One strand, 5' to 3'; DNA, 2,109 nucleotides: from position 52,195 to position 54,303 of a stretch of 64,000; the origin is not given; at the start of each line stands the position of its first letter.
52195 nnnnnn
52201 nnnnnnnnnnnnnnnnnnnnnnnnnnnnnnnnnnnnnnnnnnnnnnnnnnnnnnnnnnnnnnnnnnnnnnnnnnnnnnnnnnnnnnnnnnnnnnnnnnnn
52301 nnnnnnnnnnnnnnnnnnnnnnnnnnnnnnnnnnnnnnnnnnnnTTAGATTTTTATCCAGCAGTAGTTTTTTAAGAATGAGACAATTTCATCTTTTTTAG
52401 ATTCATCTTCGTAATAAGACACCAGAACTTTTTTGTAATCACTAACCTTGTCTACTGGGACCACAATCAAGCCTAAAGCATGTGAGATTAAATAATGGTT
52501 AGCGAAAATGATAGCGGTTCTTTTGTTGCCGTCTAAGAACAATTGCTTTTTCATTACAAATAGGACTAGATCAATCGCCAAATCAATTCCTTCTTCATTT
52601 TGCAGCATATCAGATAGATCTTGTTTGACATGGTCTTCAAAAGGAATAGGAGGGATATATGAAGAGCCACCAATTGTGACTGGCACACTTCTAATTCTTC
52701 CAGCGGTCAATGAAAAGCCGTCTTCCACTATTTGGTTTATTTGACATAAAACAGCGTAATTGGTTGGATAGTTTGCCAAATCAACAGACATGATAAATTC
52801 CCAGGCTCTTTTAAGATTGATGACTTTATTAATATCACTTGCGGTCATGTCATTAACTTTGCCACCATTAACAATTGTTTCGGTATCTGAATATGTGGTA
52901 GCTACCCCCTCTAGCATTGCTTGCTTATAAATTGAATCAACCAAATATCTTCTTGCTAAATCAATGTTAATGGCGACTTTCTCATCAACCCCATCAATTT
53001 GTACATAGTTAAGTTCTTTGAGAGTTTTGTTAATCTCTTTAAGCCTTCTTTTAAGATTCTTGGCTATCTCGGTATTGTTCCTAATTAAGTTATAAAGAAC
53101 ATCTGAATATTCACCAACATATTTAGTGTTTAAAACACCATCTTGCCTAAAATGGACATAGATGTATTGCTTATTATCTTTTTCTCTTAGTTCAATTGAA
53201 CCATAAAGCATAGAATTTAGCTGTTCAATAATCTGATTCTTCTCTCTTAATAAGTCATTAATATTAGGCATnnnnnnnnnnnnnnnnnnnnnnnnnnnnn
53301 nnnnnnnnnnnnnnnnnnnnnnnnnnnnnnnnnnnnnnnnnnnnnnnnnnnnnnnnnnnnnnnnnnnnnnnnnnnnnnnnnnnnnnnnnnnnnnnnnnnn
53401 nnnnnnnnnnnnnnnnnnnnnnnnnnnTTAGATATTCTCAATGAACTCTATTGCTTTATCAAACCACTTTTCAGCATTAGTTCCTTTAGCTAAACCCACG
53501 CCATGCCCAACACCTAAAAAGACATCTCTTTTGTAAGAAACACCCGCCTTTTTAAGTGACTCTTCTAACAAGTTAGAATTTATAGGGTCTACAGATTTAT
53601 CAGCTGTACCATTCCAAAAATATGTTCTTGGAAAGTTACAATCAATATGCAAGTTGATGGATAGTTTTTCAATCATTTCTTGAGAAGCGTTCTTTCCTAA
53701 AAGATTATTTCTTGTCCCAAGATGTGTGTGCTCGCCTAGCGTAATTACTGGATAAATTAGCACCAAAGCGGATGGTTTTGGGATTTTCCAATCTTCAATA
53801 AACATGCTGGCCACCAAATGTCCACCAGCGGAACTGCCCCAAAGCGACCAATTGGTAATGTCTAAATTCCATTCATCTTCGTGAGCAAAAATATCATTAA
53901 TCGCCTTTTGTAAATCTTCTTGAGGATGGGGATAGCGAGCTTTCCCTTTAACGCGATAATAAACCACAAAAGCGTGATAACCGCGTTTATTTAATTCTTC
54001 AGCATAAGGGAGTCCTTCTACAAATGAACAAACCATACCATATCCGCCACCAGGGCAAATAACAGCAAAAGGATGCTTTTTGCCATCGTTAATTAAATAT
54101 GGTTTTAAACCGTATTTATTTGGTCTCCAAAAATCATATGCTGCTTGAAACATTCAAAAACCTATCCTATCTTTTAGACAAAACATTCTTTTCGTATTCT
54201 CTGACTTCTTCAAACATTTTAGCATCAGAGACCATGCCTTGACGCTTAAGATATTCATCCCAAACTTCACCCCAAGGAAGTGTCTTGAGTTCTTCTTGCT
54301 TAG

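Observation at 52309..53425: Fic-like protein with Gln replacing the catalytic His, bracketed by a duplicated 31-nt 3'-UTR motif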

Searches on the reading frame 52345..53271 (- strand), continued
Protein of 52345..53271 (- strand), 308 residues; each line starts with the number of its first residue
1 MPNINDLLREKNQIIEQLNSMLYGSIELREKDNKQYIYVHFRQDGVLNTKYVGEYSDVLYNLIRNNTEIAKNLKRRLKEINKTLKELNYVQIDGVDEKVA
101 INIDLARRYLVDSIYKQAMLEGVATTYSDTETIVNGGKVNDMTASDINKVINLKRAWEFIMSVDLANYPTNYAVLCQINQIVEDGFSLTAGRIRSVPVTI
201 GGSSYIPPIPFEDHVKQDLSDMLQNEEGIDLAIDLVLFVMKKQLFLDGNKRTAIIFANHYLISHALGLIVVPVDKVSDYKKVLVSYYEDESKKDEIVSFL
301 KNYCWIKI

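Call 73: find_encoding_contigs(protein=P0161, flank=3000, max_places=5)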
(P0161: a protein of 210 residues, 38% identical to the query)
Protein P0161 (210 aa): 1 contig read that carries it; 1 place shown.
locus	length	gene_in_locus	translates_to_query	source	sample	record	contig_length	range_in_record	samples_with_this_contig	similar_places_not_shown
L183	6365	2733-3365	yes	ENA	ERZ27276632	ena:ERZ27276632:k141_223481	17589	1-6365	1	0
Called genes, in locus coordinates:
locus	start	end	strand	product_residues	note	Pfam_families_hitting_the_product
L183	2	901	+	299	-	?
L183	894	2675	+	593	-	PF01541:GIY-YIG, PF27096:UvrC_M, PF02151:UVR (weak), PF22920:UvrC_RNaseH, PF08459:UvrC_RNaseH_dom, PF14520:HHH_5 (weak)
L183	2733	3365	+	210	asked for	PF02661:Fic (weak)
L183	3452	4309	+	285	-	-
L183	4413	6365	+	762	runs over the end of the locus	-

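Call 89: find_encoding_contigs(protein=P0035, flank=4000, max_places=6)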
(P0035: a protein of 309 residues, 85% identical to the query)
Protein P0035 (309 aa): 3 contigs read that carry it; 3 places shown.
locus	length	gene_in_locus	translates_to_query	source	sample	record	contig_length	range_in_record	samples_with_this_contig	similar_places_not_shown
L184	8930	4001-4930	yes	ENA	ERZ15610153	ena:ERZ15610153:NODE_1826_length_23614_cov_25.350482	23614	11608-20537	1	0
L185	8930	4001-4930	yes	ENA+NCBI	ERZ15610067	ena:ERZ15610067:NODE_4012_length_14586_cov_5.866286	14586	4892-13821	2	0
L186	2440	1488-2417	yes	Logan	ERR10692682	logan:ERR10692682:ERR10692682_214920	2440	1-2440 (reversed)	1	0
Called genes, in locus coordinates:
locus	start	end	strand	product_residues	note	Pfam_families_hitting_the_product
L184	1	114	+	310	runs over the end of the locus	PF03629:SASA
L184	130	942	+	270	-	PF03629:SASA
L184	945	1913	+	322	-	PF00356:LacI (weak)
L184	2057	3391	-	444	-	PF13173:AAA_14, PF13635:DUF4143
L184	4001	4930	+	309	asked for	PF02661:Fic (weak)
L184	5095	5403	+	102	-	PF04221:RelB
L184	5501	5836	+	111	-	PF13470:PIN_3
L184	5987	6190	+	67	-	-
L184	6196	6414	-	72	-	-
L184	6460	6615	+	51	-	-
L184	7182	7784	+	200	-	-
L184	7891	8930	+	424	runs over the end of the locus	PF13173:AAA_14, PF13635:DUF4143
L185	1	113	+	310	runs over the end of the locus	PF03629:SASA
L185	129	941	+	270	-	PF03629:SASA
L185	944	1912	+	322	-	PF00356:LacI (weak)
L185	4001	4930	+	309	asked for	PF02661:Fic (weak)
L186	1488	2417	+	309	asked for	PF02661:Fic (weak)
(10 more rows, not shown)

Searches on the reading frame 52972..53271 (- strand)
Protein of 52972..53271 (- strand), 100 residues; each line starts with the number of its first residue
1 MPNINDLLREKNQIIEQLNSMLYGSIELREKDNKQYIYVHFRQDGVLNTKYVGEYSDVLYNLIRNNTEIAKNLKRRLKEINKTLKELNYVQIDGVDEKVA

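Call 55: search_protein_families(library=pfam, proteins=[window:52972-53271:-], max_evalue=10)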
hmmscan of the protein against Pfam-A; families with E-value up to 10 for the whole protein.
seq(100 aa): 10 families
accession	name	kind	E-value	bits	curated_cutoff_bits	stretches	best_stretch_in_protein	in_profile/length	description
PF10055.14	DUF2292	-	0.023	14.7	22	1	13-28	4-19/37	Uncharacterized small protein (DUF2292)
PF05400.18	FliT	-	0.032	15.5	29.5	1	42-87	48-75/85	Flagellar protein FliT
PF07935.16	SSV1_ORF_D-335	-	0.039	14.7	22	1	23-63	4-44/68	ORF D-335-like protein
PF25212.1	HVO_A0114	-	0.044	14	27.6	1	67-90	40-63/84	HVO_A0114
PF16030.10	GD_N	-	0.081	13.6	29.6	1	19-56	15-54/108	Serine protease gd N-terminus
PF17321.7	Vac17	-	0.095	12.3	25.8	1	5-84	43-101/441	Vacuole-related protein 17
PF06103.16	DUF948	-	0.1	13.2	37.2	1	61-97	30-65/89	Bacterial protein of unknown function (DUF948)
PF25557.1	GAUT_1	-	0.15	12.8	22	1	63-86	24-47/77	Galacturonosyltransferase domain 1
PF19176.5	DUF5858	-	0.62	10.4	27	1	4-28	23-47/61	Family of unknown function (DUF5858)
PF12329.13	TMF_DNA_bd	-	1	9.8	35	1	5-18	4-17/74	TATA element modulatory factor 1 DNA binding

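Call 83: search_protein_families(library=pfam, alignment_id=A4, max_evalue=1)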
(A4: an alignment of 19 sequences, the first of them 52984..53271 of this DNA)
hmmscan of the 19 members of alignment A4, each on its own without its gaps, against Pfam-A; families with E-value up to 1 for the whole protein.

A. member 1, window:52984-53271:- (96 aa): 9 families
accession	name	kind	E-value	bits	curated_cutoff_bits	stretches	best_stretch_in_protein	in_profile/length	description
PF10055.14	DUF2292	-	0.02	14.9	22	1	13-28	4-19/37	Uncharacterized small protein (DUF2292)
PF05400.18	FliT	-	0.027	15.7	29.5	1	42-87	48-75/85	Flagellar protein FliT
PF07935.16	SSV1_ORF_D-335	-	0.035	14.8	22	1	23-63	4-44/68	ORF D-335-like protein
PF25212.1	HVO_A0114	-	0.044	14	27.6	0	67-89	40-62/84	HVO_A0114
PF16030.10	GD_N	-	0.074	13.8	29.6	1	19-56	15-54/108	Serine protease gd N-terminus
PF17321.7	Vac17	-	0.09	12.4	25.8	1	5-83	43-100/441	Vacuole-related protein 17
PF25557.1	GAUT_1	-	0.12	13.1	22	1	63-86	24-47/77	Galacturonosyltransferase domain 1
PF06103.16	DUF948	-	0.21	12.2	37.2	0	66-89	35-58/89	Bacterial protein of unknown function (DUF948)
PF19176.5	DUF5858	-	0.51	10.6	27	0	4-28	23-47/61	Family of unknown function (DUF5858)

B. families by the number of members that match (of 19 scanned): 60 families (the first 25 are shown)
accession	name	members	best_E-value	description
PF20586.3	DUF6788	4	0.0055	Family of unknown function (DUF6788)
PF07935.16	SSV1_ORF_D-335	4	0.0056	ORF D-335-like protein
PF19182.5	DUF5864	2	0.0017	Family of unknown function (DUF5864)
PF10055.14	DUF2292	2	0.0026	Uncharacterized small protein (DUF2292)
PF04977.20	DivIC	2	0.013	Septum formation initiator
PF12848.13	ABC_tran_Xtn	2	0.053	ABC transporter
PF09183.16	DUF1947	2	0.25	Domain of unknown function (DUF1947)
PF11537.13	NitrOD5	1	0.0027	Nitrosopumilus output domain 5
PF16326.10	ABC_tran_CTD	1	0.0036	ABC transporter C-terminal domain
PF15372.11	DUF4600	1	0.0037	Domain of unknown function (DUF4600)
PF09385.16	HisK_N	1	0.0046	Histidine kinase N terminal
PF25318.1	WH_GDS1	1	0.0083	GDS1 winged helix domain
PF20798.2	NleE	1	0.0097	Cysteine methyltransferase effector NleE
PF06156.18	YabA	1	0.01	Initiation control protein YabA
PF25469.1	HTH_NWD1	1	0.011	NWD1-like, winged helix-turn-helix domain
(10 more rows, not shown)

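Call 86: predict_structure(alignment_id=A4)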
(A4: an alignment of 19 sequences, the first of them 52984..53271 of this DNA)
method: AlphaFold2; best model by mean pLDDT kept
length: 96 residues; sequences in the alignment: 19
mean_pLDDT: 92.0   pTM: 0.76
mean pLDDT of the five models: 92.0, 92.0, 91.8, 91.8, 91.4
residues with pLDDT >= 90: 81; 70-90: 8; 50-70: 4; < 50: 3
segments of 3 or more residues with pLDDT < 50: 94-96
pLDDT, mean of each block of 10 residues (from residue 1): 90 96 97 98 93 98 98 97 88 50
secondary structure, 60 per line:
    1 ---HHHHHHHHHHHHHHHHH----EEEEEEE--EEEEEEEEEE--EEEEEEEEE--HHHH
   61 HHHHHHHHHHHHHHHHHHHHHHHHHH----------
elements in order: H4-20 E25-31 E34-43 E46-54 H57-86
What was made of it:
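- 52984..53271 (-): N-terminal ~95-residue domain (helix, three-stranded sheet, long helix) found only in the long-form members. Candidate dimerisation or DNA-binding module. AlphaFold pLDDT 92 (call 86).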

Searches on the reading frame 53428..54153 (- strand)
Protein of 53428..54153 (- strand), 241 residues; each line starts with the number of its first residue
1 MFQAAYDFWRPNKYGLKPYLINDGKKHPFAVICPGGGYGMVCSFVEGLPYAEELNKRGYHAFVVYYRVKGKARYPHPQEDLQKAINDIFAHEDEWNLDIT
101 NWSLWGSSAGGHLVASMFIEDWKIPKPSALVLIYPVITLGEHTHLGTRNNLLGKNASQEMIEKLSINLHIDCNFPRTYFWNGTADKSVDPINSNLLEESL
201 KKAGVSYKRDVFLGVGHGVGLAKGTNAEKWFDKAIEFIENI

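Call 6: search_protein_families(library=pfam, proteins=[window:53428-54153:-], max_evalue=0.1)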
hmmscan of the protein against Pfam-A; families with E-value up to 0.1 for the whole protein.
window:53428-54153:- (241 aa): 4 families
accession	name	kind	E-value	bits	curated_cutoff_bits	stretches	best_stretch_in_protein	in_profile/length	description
PF20434.5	BD-FAE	-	1.6e-17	64.2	26.8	2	25-115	11-104/215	BD-FAE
PF07859.19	Abhydrolase_3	-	7.3e-12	45.9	25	1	58-148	29-120/210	alpha/beta hydrolase fold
PF00326.27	Peptidase_S9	-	2.6e-06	27.5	22.6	1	93-240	59-208/213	Prolyl oligopeptidase family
PF01738.24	DLH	-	0.021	14.9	21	1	178-218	147-187/217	Dienelactone hydrolase family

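Call 23: find_encoding_contigs(protein=window:53428-54153:-, flank=5000, max_places=10)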
Protein window:53428-54153:- (241 aa): 13 contigs read that carry it; 10 places shown.
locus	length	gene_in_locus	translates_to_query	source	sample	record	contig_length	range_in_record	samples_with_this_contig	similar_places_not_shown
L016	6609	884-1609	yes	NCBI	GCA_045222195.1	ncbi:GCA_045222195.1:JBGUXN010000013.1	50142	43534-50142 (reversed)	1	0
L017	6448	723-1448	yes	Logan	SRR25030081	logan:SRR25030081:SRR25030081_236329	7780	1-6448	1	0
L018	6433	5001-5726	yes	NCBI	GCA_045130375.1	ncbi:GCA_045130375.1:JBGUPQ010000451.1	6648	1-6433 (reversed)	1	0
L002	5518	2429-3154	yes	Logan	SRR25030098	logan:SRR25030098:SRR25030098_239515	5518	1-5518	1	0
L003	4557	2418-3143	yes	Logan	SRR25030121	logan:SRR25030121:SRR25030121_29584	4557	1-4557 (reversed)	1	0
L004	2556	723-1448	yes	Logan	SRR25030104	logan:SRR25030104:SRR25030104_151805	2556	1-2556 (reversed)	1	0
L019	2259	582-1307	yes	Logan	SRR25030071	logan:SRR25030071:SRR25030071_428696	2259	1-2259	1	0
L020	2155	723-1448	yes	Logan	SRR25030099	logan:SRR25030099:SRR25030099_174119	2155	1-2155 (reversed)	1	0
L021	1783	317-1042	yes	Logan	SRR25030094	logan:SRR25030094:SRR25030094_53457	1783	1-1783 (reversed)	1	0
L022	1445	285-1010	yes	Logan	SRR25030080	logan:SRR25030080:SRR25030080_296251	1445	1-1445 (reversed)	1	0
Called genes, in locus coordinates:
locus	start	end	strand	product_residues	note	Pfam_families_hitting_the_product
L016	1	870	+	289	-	?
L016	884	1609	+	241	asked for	PF20434:BD-FAE, PF07859:Abhydrolase_3, PF00326:Peptidase_S9 (weak)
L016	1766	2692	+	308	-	PF02661:Fic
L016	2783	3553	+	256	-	PF20434:BD-FAE, PF07859:Abhydrolase_3, PF00326:Peptidase_S9 (weak)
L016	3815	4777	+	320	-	PF00005:ABC_tran, PF13304:AAA_21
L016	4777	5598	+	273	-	-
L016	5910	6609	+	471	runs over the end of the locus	PF01554:MatE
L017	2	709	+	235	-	?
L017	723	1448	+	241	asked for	PF20434:BD-FAE, PF07859:Abhydrolase_3, PF00326:Peptidase_S9 (weak)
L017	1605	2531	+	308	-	PF02661:Fic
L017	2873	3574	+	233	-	PF03193:RsgA_GTPase (weak), PF02463:SMC_N (faint), PF00005:ABC_tran, PF13304:AAA_21 (faint)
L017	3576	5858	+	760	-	PF02687:FtsX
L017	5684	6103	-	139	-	-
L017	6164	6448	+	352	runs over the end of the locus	PF06580:His_kinase, PF02518:HATPase_c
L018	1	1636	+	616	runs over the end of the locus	?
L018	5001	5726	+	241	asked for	PF20434:BD-FAE, PF07859:Abhydrolase_3, PF00326:Peptidase_S9 (weak)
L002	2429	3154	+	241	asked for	PF20434:BD-FAE, PF07859:Abhydrolase_3, PF00326:Peptidase_S9 (weak)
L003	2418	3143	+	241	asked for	PF20434:BD-FAE, PF07859:Abhydrolase_3, PF00326:Peptidase_S9 (weak)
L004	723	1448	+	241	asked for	PF20434:BD-FAE, PF07859:Abhydrolase_3, PF00326:Peptidase_S9 (weak)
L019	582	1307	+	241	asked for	PF20434:BD-FAE, PF07859:Abhydrolase_3, PF00326:Peptidase_S9 (weak)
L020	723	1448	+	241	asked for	PF20434:BD-FAE, PF07859:Abhydrolase_3, PF00326:Peptidase_S9 (weak)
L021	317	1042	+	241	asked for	PF20434:BD-FAE, PF07859:Abhydrolase_3, PF00326:Peptidase_S9 (weak)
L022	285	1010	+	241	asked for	PF20434:BD-FAE, PF07859:Abhydrolase_3, PF00326:Peptidase_S9 (weak)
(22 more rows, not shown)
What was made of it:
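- On ssrA-targeted genomic island or cis-mobilisable remnant: All 13 contigs with the identical esterase carry Fic where they are long enough (call 23).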

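Call 48: find_homologous_proteins(query=window:53428-54153:-)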
Query window:53428-54153:- (241 aa): 2943 proteins with E <= 0.001 among 3267 candidates; the best 120 are listed.
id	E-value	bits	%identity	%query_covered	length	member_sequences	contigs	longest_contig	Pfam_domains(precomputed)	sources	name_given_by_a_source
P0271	1.2e-166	571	100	100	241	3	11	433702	PF00326.28,PF07859.20,PF20434.6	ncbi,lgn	-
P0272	1.8e-131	455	79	99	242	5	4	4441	PF00326.28,PF07859.20,PF20434.6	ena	-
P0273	6.1e-130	450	76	100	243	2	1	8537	PF00326.28,PF07859.20,PF20434.6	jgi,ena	-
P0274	4.8e-128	444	78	100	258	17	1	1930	PF00326.28,PF07859.20,PF20434.6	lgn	-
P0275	1.1e-127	443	77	99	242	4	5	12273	PF00326.28,PF07859.20,PF20434.6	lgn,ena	-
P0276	9.8e-127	440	75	100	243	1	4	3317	PF00326.28,PF07859.20,PF20434.6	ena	-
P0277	5.3e-126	437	78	99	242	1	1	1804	PF07859.20,PF20434.6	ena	-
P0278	2.3e-124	432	76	99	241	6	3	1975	PF00326.28,PF07859.20,PF20434.6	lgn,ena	-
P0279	3.4e-123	428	75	98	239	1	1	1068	PF00326.28,PF07859.20,PF20434.6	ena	-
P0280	2.0e-121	422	73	100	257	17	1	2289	PF00326.28,PF07859.20,PF20434.6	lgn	-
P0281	8.3e-119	414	71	100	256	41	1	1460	PF00326.28,PF07859.20,PF20434.6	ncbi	-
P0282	6.6e-117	408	72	99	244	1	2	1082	PF07859.20,PF20434.6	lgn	-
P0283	4.8e-110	385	66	100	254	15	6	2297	PF00326.28,PF07859.20,PF12146.16,PF20434.6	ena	-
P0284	5.6e-110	385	66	100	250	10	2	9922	PF00326.28,PF07859.20,PF12146.16,PF20434.6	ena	-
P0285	1.2e-109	384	65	100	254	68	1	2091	PF00326.28,PF07859.20,PF20434.6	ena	-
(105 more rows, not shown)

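Call 49: find_encoding_contigs(protein=P0275, flank=5000, max_places=5)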
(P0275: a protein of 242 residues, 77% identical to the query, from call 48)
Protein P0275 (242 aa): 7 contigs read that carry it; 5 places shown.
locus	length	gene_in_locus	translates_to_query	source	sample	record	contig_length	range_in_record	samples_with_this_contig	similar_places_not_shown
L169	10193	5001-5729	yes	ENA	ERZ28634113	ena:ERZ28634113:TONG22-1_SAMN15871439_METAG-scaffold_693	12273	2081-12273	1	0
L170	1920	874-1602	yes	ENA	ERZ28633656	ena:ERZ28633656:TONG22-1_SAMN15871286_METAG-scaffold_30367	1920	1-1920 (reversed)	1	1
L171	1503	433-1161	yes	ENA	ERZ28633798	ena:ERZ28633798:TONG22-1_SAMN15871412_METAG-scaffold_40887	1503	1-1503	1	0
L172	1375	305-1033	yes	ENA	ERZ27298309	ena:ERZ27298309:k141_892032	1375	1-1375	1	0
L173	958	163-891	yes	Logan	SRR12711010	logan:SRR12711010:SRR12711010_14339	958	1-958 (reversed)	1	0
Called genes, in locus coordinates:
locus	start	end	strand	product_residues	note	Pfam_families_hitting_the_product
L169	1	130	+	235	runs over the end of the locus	PF00005:ABC_tran, PF02463:SMC_N (faint), PF13304:AAA_21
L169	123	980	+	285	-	PF00950:ABC-3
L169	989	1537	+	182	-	-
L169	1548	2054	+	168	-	PF21537:DUF1980_C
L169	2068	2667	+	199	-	-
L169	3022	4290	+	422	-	PF13173:AAA_14, PF13635:DUF4143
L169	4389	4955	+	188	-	-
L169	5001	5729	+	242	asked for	PF20434:BD-FAE, PF07859:Abhydrolase_3, PF00326:Peptidase_S9 (weak)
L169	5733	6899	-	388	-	PF01553:Acyltransferase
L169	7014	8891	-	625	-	PF07228:SpoIIE, PF13581:HATPase_c_2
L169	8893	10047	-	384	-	PF01740:STAS, PF13466:STAS_2 (weak), PF01636:APH, PF02958:EcKL (weak)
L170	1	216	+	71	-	?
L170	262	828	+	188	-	-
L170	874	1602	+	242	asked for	PF20434:BD-FAE, PF07859:Abhydrolase_3, PF00326:Peptidase_S9 (weak)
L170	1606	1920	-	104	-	?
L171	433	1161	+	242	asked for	PF20434:BD-FAE, PF07859:Abhydrolase_3, PF00326:Peptidase_S9 (weak)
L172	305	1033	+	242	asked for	PF20434:BD-FAE, PF07859:Abhydrolase_3, PF00326:Peptidase_S9 (weak)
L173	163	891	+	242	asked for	PF20434:BD-FAE, PF07859:Abhydrolase_3, PF00326:Peptidase_S9 (weak)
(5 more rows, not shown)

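Call 50: find_encoding_contigs(protein=P0273, flank=5000, max_places=3)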
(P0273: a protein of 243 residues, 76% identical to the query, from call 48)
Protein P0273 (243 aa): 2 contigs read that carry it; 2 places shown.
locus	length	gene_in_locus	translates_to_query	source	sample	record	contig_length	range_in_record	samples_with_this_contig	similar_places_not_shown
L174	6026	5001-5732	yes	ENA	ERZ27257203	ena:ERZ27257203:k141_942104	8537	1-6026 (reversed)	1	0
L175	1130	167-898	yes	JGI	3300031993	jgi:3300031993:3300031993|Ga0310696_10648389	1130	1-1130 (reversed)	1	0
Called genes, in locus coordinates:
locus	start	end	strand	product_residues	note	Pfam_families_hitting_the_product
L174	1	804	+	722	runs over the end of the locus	PF03412:Peptidase_C39, PF12385:Peptidase_C70 (weak), PF13529:Peptidase_C39_2 (weak), PF00664:ABC_membrane, PF00005:ABC_tran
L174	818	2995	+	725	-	PF00664:ABC_membrane, PF00005:ABC_tran, PF02463:SMC_N (faint)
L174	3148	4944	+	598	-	-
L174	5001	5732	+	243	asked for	PF20434:BD-FAE, PF07859:Abhydrolase_3, PF00326:Peptidase_S9 (weak)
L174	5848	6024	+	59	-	?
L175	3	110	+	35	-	?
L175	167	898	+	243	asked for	PF20434:BD-FAE, PF07859:Abhydrolase_3, PF00326:Peptidase_S9 (weak)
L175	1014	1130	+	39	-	?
